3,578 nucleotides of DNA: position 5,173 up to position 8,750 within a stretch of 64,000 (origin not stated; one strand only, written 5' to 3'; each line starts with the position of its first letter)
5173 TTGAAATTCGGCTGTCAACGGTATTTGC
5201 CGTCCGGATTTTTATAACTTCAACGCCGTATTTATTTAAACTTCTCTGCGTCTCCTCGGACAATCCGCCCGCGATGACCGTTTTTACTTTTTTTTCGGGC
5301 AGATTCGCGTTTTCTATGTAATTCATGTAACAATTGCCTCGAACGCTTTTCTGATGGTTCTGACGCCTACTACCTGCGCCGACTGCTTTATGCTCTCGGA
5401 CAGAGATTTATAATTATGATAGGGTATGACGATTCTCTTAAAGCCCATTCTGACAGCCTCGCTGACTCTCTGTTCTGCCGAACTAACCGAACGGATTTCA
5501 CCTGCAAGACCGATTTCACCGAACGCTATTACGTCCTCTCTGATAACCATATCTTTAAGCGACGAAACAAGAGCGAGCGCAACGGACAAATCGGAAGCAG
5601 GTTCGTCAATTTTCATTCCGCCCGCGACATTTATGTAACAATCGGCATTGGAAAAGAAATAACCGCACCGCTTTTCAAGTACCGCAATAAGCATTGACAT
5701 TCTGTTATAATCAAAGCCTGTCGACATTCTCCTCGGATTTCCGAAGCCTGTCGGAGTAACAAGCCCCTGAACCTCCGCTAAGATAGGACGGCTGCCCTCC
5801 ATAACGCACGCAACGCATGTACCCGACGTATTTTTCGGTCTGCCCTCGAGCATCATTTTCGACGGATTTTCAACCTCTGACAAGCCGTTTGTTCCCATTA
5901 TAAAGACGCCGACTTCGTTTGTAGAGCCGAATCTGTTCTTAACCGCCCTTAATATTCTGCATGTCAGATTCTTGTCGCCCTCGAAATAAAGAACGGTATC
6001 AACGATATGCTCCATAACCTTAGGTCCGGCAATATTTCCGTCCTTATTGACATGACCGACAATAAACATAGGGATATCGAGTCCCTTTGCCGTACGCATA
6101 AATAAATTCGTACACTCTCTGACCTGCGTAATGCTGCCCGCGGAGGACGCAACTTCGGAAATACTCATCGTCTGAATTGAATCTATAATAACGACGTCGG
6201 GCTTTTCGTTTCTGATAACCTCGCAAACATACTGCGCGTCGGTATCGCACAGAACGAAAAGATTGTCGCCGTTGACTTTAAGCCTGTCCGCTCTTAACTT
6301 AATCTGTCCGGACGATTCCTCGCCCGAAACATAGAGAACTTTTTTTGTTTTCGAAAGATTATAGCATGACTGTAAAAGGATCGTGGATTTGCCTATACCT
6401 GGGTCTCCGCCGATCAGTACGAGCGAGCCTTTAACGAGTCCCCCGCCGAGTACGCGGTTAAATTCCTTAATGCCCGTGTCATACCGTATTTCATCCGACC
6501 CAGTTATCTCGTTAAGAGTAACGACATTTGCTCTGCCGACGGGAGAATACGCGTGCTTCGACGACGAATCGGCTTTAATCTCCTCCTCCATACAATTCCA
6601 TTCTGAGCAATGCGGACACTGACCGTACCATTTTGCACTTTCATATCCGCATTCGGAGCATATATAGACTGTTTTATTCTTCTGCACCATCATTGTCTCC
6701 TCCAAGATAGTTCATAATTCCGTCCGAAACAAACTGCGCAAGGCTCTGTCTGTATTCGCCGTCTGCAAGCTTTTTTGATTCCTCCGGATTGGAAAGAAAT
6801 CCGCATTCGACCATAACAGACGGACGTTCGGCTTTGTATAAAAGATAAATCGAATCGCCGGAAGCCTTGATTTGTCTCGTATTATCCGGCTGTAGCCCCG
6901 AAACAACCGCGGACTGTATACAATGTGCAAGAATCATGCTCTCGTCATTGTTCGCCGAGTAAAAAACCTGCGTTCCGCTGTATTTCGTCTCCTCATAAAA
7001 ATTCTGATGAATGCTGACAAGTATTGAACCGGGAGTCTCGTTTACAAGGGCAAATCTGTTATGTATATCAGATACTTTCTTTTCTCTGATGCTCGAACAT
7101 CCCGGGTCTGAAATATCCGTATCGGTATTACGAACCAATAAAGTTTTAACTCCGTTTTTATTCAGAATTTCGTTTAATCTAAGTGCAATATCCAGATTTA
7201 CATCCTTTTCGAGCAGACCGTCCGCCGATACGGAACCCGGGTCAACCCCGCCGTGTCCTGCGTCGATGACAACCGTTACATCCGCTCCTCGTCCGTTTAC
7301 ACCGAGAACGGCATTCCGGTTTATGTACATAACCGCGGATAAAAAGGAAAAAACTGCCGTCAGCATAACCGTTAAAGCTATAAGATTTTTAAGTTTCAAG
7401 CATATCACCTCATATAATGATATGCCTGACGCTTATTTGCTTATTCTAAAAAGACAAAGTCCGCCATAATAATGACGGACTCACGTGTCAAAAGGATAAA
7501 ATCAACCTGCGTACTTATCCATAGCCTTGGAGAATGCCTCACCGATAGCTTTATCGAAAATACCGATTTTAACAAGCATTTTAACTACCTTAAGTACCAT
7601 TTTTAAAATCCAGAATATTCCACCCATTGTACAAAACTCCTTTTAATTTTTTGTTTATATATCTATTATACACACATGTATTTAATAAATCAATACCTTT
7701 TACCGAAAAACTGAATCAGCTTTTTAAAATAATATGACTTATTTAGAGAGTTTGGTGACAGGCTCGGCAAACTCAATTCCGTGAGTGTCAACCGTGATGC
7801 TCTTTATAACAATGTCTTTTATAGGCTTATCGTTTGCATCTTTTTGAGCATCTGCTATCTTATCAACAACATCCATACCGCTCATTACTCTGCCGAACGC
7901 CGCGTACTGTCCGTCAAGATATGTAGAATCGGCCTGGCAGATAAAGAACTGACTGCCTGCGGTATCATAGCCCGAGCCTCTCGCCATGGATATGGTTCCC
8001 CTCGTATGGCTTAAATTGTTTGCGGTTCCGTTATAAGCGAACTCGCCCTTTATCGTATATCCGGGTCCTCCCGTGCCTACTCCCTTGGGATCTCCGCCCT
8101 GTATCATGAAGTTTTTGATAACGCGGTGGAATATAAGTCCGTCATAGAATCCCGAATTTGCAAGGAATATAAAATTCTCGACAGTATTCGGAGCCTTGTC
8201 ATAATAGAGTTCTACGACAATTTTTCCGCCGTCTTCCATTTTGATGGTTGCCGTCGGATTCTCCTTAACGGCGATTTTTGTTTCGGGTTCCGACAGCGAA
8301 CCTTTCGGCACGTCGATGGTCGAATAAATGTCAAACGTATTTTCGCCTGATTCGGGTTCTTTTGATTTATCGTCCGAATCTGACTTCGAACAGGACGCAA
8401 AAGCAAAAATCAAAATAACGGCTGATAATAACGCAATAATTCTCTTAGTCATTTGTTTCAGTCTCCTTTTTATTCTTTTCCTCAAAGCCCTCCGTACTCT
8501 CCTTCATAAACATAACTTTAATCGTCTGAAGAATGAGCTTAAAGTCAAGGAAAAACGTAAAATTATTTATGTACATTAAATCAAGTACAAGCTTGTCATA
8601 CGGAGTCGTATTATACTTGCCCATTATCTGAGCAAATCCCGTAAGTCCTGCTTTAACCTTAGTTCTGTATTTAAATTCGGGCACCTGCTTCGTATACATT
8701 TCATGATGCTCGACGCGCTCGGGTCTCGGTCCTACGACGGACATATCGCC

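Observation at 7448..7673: Unannotated stand-alone gene for a 41-aa Lys-rich amphipathic peptide with its own promoter, SD and terminator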

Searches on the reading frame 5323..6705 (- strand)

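Call 30: search_protein_families(library=ncbifam, proteins=[window:5323-6705:-], max_evalue=0.00001)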
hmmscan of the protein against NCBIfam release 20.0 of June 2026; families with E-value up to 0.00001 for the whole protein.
window:5323-6705:- (460 aa): 17 families
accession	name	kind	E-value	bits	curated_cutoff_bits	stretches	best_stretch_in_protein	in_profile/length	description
TIGR00416.1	sms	equivalog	8.7e-178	591.7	403.05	1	8-453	2-452/454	DNA repair protein RadA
TIGR02902.1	spore_lonB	equivalog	6.2e-20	71.3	723.3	1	338-458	411-530/531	ATP-dependent protease LonB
TIGR02903.1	spore_lon_C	equivalog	1.2e-15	57.1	678.8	1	341-456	498-612/615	Lon family ATP-dependent protease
TIGR00764.1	lon_rel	equivalog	1.1e-11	44.1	516.6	1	341-457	472-591/608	ATP-dependent protease LonB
TIGR03881.1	KaiC_arch_4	hypoth_equivalog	1.2e-11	44.7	247.8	1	74-188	2-101/231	KaiC domain-containing protein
NF006799.0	PRK09302.1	equivalog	5.5e-11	41.7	408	1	70-138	250-319/515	circadian clock protein KaiC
TIGR03600.1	phage_DnaB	exception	4.5e-10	39.1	498.65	1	77-138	179-241/421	phage replicative helicase, DnaB family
TIGR00763.1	lon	equivalog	5.3e-10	38.4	608.05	1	342-457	677-793/795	endopeptidase La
NF004723.0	PRK06067.1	subfamily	3.4e-09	36.6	194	1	76-147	17-89/243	flagellar accessory protein FlaH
TIGR02237.1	recomb_radB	equivalog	2.4e-08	34.1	172.4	1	83-251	2-185/210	DNA repair and recombination protein RadB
NF008053.0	PRK10787.1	equivalog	5.9e-08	31.3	891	1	350-448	658-757/784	endopeptidase La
NF052589.1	ArlH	equivalog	8e-08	32.3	215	1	80-132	7-60/229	archaellum protein ArlH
TIGR03877.1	thermo_KaiC_1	hypoth_equivalog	2.5e-07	30.4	307.25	0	74-140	3-70/238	KaiC domain-containing protein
NF008757.0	PRK11788.1-5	equivalog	2.7e-06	26.8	363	1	7-40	347-380/388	lipopolysaccharide assembly protein LapB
NF006306.0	PRK08506.1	equivalog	5.7e-06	25.2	596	0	73-139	173-239/472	replicative DNA helicase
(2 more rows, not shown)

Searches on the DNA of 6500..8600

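Call 6: search_rna_families(source=window, start=6500, end=8600, threshold=evalue, max_evalue=1)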
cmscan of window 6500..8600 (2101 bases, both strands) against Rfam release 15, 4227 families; matches with E-value up to 1: 1.
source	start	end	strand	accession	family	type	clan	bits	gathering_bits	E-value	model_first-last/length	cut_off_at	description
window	8483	8595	-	RF04143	MIR869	Gene; miRNA;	-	16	330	0.59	92-209/298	no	MIR869 microRNA precursor family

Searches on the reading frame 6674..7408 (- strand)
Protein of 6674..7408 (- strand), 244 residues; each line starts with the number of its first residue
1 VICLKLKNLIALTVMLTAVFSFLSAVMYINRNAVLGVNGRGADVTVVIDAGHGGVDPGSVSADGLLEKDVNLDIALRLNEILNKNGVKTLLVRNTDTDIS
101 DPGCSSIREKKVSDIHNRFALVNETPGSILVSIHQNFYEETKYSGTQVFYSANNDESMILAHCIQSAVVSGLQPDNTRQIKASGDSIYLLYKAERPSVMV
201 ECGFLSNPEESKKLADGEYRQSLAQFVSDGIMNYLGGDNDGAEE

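Call 15: find_related_loci(query=window:6674-7408:-, collection=genome_contigs, flank=4000)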
Query window:6674-7408:- (244 aa) in genome_contigs; peptide patterns used: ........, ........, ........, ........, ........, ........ (x = any residue, [..] = any of these).
599 stretches matched a pattern (row limit reached: there are more); 458 encode a relative of the query (tblastn E <= 1e-3); the best 80 are kept; 80 distinct loci.
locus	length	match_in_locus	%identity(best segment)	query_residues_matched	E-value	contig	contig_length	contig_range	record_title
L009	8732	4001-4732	91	1-244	2e-151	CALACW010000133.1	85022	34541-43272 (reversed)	MAG TPA_asm: uncultured Clostridia bacterium isolate SRR1747062_bin.11_CONCOCT_v1.1_MAG genome assembly, contig: ERZ8082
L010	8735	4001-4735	82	1-244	8e-137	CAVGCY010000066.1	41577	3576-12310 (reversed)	Bacteroidaceae bacterium isolate G02653-L1_cleanbin_000001 genome assembly, contig: Spades_G02653-L1_contig_653, whole g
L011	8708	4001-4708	50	9-244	4e-76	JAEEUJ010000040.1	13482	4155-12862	MAG: Clostridiaceae bacterium isolate Tb.RUG.426 NODE_19683_length_13482_cov_0.988244, whole genome shotgun sequence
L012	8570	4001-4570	59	46-235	1e-74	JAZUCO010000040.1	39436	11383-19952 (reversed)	MAG: Acutalibacteraceae bacterium isolate T1900045313_YK20190002.MAGScoT_cleanbin_000095 SGB_6258_k141_16567, whole geno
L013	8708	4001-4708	50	9-244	1e-74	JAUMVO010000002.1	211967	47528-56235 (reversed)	MAG: Clostridiaceae bacterium isolate S12M_St_41 NODE_16_length_211967_cov_15.191546, whole genome shotgun sequence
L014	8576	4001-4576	60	46-237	5e-74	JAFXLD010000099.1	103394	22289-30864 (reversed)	MAG: Clostridia bacterium isolate RGIG6514 Sheep_Rectum.Co__c3233664, whole genome shotgun sequence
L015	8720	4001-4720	50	2-241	2e-73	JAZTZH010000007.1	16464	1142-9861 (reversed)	MAG: Acutalibacteraceae bacterium isolate T1900045324_YK20190013.MAGScoT_cleanbin_000017 SGB_6414_k141_72392, whole geno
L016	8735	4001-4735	48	2-243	5e-73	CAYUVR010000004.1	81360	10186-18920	MAG TPA_asm: uncultured Faecalibacterium sp. isolate SRP315200_co2_478 genome assembly, contig: NODE_57_length_81360_cov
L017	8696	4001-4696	49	12-241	1e-72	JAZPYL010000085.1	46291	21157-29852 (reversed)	MAG: Acutalibacteraceae bacterium isolate T1900044647_TS20190113.MAGScoT_cleanbin_000015 SGB_1387_k141_2663198, whole ge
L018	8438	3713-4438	48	2-243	3e-72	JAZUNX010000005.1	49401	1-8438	MAG: Acutalibacteraceae bacterium isolate T1900044879_TS20190345.MAGScoT_cleanbin_000017 SGB_3201_k141_2080392, whole ge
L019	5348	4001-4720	48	2-241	5e-72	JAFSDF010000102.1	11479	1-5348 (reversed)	MAG: Clostridia bacterium isolate RGIG3036 Goat_Rectum-4__c315686, whole genome shotgun sequence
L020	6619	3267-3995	47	2-244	3e-70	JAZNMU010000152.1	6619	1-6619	MAG: Acutalibacteraceae bacterium isolate T1900044660_TS20190126.MAGScoT_cleanbin_000045 SGB_1511_k141_290021, whole gen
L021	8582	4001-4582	56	50-243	4e-70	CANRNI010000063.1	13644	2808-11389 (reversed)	MAG: uncultured Clostridia bacterium isolate Lapin-021__bin38 genome assembly, contig: Lapin-021__NODE_5119_length_13644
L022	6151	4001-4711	48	2-237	5e-69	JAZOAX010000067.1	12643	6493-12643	MAG: Acutalibacteraceae bacterium isolate T1900044759_TS20190225.MAGScoT_cleanbin_000073 SGB_2345_k141_1026736, whole ge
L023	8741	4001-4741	47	2-244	3e-69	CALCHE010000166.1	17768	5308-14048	MAG TPA_asm: uncultured Clostridia bacterium isolate SRR6425761_bin.138_CONCOCT_v1.1_MAG genome assembly, contig: ERZ176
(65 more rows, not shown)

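Call 30: search_protein_families(library=ncbifam, proteins=[window:6674-7408:-], max_evalue=0.00001)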
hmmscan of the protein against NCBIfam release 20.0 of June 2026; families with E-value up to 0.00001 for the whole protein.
window:6674-7408:- (244 aa): 6 families
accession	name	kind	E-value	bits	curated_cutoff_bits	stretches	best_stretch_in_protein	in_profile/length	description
TIGR02883.1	spore_cwlD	equivalog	2.8e-59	200.4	221.55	1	46-234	3-189/189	N-acetylmuramoyl-L-alanine amidase CwlD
NF007652.1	PRK10319.1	equivalog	4e-21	75.5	400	2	40-162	54-163/291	N-acetylmuramoyl-L-alanine amidase AmiA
NF007751.0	PRK10431.1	equivalog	1.5e-20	73.2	532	2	31-114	179-263/445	N-acetylmuramoyl-L-alanine amidase AmiB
NF038267.1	amidase_AmiC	exception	1.7e-16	59.9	700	1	36-149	179-279/407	N-acetylmuramoyl-L-alanine amidase AmiC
NF038140.1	amidase_Rv3717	exception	3.9e-16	59.2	335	1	47-236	43-232/233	Rv3717 family N-acetylmuramoyl-L-alanine amidase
NF050040.1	horm_taper_TftA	equivalog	3e-07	29.5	500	1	125-235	72-184/450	hormogonium tapered terminus morphoprotein TftA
